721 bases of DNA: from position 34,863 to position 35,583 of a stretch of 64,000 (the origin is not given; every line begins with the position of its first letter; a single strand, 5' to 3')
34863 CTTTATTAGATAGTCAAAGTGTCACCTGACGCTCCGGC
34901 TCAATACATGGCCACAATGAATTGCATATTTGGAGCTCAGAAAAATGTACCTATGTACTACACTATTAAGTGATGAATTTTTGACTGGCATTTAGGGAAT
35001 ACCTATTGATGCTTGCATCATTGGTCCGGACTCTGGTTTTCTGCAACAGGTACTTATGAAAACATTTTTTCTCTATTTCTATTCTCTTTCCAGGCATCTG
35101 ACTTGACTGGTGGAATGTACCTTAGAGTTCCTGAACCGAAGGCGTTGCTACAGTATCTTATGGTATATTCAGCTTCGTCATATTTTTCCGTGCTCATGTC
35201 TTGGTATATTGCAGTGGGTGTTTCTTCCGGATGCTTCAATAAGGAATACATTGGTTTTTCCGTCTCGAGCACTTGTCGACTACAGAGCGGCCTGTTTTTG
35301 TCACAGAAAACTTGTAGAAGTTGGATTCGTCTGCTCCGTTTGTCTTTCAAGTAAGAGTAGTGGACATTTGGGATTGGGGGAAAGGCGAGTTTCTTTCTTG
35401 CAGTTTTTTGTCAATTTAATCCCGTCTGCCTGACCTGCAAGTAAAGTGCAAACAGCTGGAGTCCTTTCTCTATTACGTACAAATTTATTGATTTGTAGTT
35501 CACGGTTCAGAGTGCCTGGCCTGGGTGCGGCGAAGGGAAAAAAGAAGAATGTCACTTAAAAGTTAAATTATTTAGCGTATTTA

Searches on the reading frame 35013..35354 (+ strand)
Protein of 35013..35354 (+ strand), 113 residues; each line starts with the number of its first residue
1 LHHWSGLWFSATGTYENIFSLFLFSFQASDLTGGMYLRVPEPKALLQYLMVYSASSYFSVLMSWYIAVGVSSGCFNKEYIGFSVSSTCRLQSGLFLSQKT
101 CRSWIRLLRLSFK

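Call 61: search_protein_families(library=pfam, proteins=[window:35013-35354:+], max_evalue=0.01)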
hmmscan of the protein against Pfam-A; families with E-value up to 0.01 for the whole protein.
window:35013-35354:+ (113 aa): 1 family
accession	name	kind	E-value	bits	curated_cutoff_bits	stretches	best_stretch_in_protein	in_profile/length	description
PF03850.20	Tfb4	-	1.2e-05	25.5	27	1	26-52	191-217/273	Transcription factor Tfb4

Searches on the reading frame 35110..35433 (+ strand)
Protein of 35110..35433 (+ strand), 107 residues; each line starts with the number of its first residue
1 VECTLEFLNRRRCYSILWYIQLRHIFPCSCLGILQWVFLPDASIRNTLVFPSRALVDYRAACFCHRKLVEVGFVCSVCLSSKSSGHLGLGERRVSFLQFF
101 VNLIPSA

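Call 61: search_protein_families(library=pfam, proteins=[window:35110-35433:+], max_evalue=0.01)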
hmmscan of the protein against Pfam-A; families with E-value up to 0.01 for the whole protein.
window:35110-35433:+ (107 aa): 1 family
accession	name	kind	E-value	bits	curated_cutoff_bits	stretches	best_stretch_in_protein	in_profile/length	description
PF03850.20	Tfb4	-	6.1e-21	75.6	27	1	29-80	209-260/273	Transcription factor Tfb4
